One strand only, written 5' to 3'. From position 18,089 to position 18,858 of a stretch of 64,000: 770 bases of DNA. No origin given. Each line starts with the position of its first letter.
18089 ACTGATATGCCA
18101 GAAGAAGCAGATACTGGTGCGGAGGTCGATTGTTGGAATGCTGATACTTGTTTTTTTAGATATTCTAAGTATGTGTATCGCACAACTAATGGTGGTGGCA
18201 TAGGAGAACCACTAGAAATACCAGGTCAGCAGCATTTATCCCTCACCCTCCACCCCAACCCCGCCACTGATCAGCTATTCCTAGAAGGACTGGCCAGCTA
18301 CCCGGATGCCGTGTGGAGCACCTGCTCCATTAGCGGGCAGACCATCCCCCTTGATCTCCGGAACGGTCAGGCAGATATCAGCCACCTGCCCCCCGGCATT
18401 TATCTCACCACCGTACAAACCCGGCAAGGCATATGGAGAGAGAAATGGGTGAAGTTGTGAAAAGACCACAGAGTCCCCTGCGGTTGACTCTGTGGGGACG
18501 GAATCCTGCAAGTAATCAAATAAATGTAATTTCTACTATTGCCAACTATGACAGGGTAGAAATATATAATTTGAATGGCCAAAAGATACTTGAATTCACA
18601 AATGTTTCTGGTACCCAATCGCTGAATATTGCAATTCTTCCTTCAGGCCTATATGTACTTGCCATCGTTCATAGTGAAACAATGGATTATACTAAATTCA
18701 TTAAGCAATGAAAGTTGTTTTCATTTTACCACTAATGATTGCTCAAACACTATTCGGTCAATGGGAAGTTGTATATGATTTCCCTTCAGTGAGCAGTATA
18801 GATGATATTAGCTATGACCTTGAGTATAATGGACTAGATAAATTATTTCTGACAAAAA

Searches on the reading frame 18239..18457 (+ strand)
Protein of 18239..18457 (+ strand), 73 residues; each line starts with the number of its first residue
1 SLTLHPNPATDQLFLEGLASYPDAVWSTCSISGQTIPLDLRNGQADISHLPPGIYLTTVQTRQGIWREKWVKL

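Call 7: search_protein_families(library=ncbifam, proteins=[window:18239-18457:+], max_evalue=0.01)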
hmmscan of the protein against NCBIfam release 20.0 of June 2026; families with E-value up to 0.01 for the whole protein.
window:18239-18457:+ (73 aa): 1 family
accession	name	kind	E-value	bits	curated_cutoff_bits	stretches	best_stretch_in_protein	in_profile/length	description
TIGR04183.1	Por_Secre_tail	domain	1.2e-06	28.4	23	1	5-72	2-71/72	T9SS type A sorting domain-containing protein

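Call 8: search_protein_families(library=pfam, proteins=[window:18239-18457:+], max_evalue=0.01)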
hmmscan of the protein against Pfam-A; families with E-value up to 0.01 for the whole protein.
window:18239-18457:+ (73 aa): 2 families
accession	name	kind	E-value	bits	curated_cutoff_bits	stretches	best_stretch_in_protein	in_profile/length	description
PF18962.6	Por_Secre_tail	-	3.8e-06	27.5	27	1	5-64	2-67/75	Secretion system C-terminal sorting domain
PF17138.9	DUF5111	-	0.007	16.6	31.9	1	23-72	65-115/122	Domain of unknown function (DUF5111)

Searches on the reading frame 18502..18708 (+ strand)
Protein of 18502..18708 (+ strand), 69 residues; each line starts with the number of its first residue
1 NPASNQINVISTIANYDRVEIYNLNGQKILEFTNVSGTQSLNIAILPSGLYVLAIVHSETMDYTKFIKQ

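Call 7: search_protein_families(library=ncbifam, proteins=[window:18502-18708:+], max_evalue=0.01)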
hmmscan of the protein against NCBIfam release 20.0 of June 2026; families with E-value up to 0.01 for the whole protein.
window:18502-18708:+ (69 aa): 4 families
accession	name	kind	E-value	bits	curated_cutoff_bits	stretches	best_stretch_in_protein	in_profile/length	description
TIGR04183.1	Por_Secre_tail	domain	1.2e-11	44.4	23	1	1-69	4-72/72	T9SS type A sorting domain-containing protein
NF038113.1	T9SSA_dep_M36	equivalog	3e-06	25.7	885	1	1-67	798-867/869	T9SS-dependent M36 family metallopeptidase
NF052644.1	T9SS_DNase_Rie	equivalog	1.1e-05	24.9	260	1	15-68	198-250/251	T9SS-dependent surface endonuclease, AS87_RS02955 family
NF033708.1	T9SS_Cterm_ChiA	domain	0.00019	21.2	40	1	17-49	2-35/55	T9SS sorting signal type C domain-containing protein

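Call 8: search_protein_families(library=pfam, proteins=[window:18502-18708:+], max_evalue=0.01)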
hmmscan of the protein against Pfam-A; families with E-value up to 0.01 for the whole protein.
window:18502-18708:+ (69 aa): 2 families
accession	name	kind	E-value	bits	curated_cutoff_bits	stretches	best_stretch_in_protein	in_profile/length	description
PF18962.6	Por_Secre_tail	-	8.2e-11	42.5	27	1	1-67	4-74/75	Secretion system C-terminal sorting domain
PF16967.11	TcfC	-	0.0055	16.7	29.4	1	10-56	6-51/68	E-set like domain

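Call 17: find_homologous_proteins(query=window:18502-18708:+, max_evalue=0.001)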
Query seq(69 aa) (69 aa): 2 proteins with E <= 0.001 among 2 candidates.
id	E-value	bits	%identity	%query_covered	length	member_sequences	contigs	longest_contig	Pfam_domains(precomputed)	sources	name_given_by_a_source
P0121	1.2e-34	134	99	100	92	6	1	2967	PF18962.8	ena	-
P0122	5.1e-24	101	77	100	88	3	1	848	PF18962.8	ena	-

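Call 19: find_encoding_contigs(protein=P0122, flank=5000, max_places=6)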
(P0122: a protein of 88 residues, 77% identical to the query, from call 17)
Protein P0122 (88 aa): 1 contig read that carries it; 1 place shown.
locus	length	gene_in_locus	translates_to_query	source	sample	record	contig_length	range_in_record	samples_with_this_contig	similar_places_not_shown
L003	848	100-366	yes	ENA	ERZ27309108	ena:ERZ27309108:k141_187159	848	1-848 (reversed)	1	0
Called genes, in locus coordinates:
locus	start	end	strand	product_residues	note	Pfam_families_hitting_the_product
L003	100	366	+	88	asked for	PF18962:Por_Secre_tail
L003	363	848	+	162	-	?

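Call 20: find_encoding_contigs(protein=P0121, flank=5000, max_places=6)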
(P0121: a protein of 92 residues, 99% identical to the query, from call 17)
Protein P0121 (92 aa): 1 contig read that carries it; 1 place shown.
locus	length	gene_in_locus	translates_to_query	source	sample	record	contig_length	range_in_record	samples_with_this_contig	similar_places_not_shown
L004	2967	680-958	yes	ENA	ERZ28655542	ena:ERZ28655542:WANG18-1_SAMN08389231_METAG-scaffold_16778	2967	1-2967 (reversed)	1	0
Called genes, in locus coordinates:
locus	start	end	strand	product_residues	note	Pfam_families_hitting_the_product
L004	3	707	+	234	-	?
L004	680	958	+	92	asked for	PF18962:Por_Secre_tail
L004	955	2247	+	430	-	PF14870:PSII_BNR (weak), PF15902:Sortilin-Vps10 (faint), PF18962:Por_Secre_tail (faint)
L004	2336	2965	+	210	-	?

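Call 24: find_related_loci(query=window:18502-18708:+, collection=genome_contigs, flank=10000)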
Query seq(69 aa) (69 aa) in genome_contigs; peptide patterns used: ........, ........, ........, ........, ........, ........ (x = any residue, [..] = any of these).
299 stretches matched a pattern; 17 encode a relative of the query (tblastn E <= 1e-3); 17 distinct loci.
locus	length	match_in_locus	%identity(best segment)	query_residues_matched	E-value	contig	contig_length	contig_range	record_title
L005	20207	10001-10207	38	1-68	3e-8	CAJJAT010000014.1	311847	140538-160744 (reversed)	MAG: Flavobacteriales bacterium UBA1494 isolate FRAM18_bin217 genome assembly, contig: FRAM18_bin217-14, whole genome sh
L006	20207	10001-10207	39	1-68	4e-8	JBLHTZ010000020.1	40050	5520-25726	MAG: Vicingaceae bacterium isolate 3300047667_138 Ga0491197_0000873, whole genome shotgun sequence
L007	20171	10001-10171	37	1-59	1e-7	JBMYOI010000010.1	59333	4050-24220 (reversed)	MAG: Salibacteraceae bacterium isolate ME_XS_2307_bin_50 ME_XS_2307_bin_50_9, whole genome shotgun sequence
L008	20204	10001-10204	34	1-67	1e-7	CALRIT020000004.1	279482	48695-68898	MAG: Vulcanococcus limneticus LL isolate JJ-10NR-37-1-mx-bin484 genome assembly, contig: JJ-MOC8C2-252-C7, whole genome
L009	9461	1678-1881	34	1-67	3e-7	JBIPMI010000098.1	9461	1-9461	MAG: Bacteroidia bacterium isolate ME2016-07-08_3300034284_group7_bin131 Rohwer_bin1045_scaffold_5917_c1, whole genome s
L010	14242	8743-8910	34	1-56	7e-7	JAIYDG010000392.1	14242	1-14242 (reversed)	MAG: Bacteroidetes bacterium isolate H1_MAG_00027 pond_H1_MAG_00027_000000000225, whole genome shotgun sequence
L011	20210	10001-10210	33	1-66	3e-6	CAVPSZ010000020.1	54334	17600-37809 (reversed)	MAG: uncultured Bacteroidales bacterium isolate MFD00032.bin.2.138 genome assembly, contig: contig_20126, whole genome s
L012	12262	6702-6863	45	1-54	6e-6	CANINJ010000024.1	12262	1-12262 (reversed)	MAG: Bacteroidetes bacterium isolate RH-14apr17-409 genome assembly, contig: RH-14apr17-C14204, whole genome shotgun seq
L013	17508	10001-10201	32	1-69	2e-5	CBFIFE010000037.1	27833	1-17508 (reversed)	MAG: uncultured Flavobacteriales bacterium isolate Co_bin_66_indstr genome assembly, contig: Co_bin_66_indstr_c37, whole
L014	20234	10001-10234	34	1-68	2e-5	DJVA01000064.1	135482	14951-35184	MAG TPA_asm: Flavobacteriaceae bacterium UBA6268 UBA6268_contig_765, whole genome shotgun sequence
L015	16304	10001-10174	36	1-55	3e-5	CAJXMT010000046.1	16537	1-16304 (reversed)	MAG TPA_asm: uncultured Cryomorphaceae bacterium isolate SRR4030052_bin.21_MetaBAT_v2.12.1_MAG genome assembly, contig:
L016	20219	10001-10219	33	1-67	3e-5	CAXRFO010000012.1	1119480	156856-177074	MAG: Flavobacteriales bacterium isolate YZ09aD_2.103 genome assembly, contig: k141_1599875, whole genome shotgun sequenc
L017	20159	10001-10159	36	1-55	4e-5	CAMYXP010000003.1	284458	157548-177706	MAG TPA_asm: uncultured Bacteroidales bacterium isolate SRR10912533_bin.30_metaWRAP_v1.3_MAG genome assembly, contig: ER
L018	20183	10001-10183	42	1-55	5e-5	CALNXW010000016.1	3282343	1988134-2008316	MAG: uncultured bacterium isolate LOGT_bin.0142 genome assembly, contig: contig_9981, whole genome shotgun sequence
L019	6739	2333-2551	29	1-69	5e-5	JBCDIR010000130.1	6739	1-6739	MAG: Bacteroidota bacterium isolate P01_H01_bin.184 k141_1330218_length_6739_cov_6.0000, whole genome shotgun sequence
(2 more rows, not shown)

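Call 25: find_related_loci(query=window:18502-18708:+, collection=metagenome_contigs, flank=10000)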
Query seq(69 aa) (69 aa) in metagenome_contigs; peptide patterns used: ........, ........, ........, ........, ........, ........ (x = any residue, [..] = any of these).
424 stretches matched a pattern; 16 encode a relative of the query (tblastn E <= 1e-3); 16 distinct loci.
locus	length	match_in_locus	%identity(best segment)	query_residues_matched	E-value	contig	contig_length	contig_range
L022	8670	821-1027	100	1-69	3e-43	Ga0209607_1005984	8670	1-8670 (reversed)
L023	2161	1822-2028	38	1-68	1e-8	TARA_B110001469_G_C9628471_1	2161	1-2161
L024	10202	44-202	36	18-69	2e-8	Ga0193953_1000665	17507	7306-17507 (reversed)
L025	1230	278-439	45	1-54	3e-8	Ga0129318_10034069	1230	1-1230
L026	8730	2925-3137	32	1-67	5e-7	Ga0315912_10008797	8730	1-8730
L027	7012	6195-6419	28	1-67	5e-7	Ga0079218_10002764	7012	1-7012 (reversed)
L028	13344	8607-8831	29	1-67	1e-6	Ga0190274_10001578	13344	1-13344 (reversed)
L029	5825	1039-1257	31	1-67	1e-6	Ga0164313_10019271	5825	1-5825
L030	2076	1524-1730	33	1-68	2e-6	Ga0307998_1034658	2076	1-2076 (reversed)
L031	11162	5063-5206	42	21-69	5e-6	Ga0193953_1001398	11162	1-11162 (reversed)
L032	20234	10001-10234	34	1-68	1e-5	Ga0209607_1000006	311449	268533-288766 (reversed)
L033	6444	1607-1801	37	1-69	6e-6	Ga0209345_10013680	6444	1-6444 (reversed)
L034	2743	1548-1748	32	1-69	1e-5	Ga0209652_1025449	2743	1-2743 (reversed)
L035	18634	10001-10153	29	19-69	1e-5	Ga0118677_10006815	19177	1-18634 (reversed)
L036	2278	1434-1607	36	1-55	1e-5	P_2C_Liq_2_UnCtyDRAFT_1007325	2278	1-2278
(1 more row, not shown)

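Call 50: search_protein_representatives(protein=window:18502-18708:+)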
Query: 69 residues. Proteins with E-value up to 0.001 (for the whole library): 115; up to 1e-10: 3; up to 1e-30: 0. The best 115 are listed.
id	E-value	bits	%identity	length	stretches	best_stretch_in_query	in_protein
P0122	1.6e-24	100.6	77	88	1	1-69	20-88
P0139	4.4e-18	80.4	61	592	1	1-69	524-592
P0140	3.6e-12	61.8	29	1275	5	3-60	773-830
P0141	3.2e-10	55.7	46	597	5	14-53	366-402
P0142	1.0e-09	54.1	50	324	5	24-60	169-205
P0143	2.1e-06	43.7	43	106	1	2-61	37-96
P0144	2.7e-06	43.4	27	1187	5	12-50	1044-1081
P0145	5.1e-06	42.5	33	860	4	10-63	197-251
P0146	8.8e-06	41.7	35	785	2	1-69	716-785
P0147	1.1e-05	41.4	41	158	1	1-69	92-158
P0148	1.2e-05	41.3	41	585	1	11-69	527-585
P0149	2.3e-05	40.4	43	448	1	1-68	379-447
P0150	2.9e-05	40.1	31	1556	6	9-60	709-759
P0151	3.2e-05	40.0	33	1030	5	19-59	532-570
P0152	3.3e-05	39.9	27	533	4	16-64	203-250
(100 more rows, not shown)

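Call 52: find_encoding_contigs(protein=P0139, flank=8000, max_places=4)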
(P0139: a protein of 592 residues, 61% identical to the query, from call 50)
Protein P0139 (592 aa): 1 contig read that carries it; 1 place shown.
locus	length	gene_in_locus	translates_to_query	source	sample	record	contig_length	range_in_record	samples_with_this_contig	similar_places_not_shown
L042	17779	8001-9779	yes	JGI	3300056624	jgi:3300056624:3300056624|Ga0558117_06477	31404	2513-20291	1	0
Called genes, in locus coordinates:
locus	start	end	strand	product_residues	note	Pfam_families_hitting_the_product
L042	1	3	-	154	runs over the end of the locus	PF18962:Por_Secre_tail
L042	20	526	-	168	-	PF06267:DUF1028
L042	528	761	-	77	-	-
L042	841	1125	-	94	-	-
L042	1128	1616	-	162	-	PF00106:adh_short, PF08659:KR, PF01370:Epimerase (weak), PF13561:adh_short_C2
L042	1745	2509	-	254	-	PF01226:Form_Nir_trans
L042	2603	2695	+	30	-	-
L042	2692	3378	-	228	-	PF00149:Metallophos, PF12850:Metallophos_2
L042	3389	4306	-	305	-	PF01758:SBF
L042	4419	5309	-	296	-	PF13489:Methyltransf_23, PF01135:PCMT, PF01209:Ubie_methyltran, PF06325:PrmA, PF13847:Methyltransf_31, PF08241:Methyltransf_11, PF08242:Methyltransf_12, PF13649:Methyltransf_25, +3 more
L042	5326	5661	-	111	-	PF01022:HTH_5, PF12840:HTH_20, PF13412:HTH_24 (weak)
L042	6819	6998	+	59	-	-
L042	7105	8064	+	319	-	PF25778:DUF7948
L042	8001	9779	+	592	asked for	PF18962:Por_Secre_tail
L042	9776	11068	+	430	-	PF14870:PSII_BNR (faint)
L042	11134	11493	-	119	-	PF01035:DNA_binding_1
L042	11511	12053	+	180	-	-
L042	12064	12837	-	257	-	PF04536:TPM_phosphatase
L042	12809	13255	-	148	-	PF04536:TPM_phosphatase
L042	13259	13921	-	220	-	PF04011:LemA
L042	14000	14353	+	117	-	PF02627:CMD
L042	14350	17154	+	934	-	PF02739:5_3_exonuc_N, PF01367:5_3_exonuc, PF01612:DNA_pol_A_exo1, PF22619:DNA_polI_exo1, PF00476:DNA_pol_A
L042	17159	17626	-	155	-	PF13404:HTH_AsnC-type, PF13412:HTH_24, PF08279:HTH_11 (weak), PF01037:AsnC_trans_reg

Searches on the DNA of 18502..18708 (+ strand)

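Call 60: search_rna_families(source=L022, threshold=gathering)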
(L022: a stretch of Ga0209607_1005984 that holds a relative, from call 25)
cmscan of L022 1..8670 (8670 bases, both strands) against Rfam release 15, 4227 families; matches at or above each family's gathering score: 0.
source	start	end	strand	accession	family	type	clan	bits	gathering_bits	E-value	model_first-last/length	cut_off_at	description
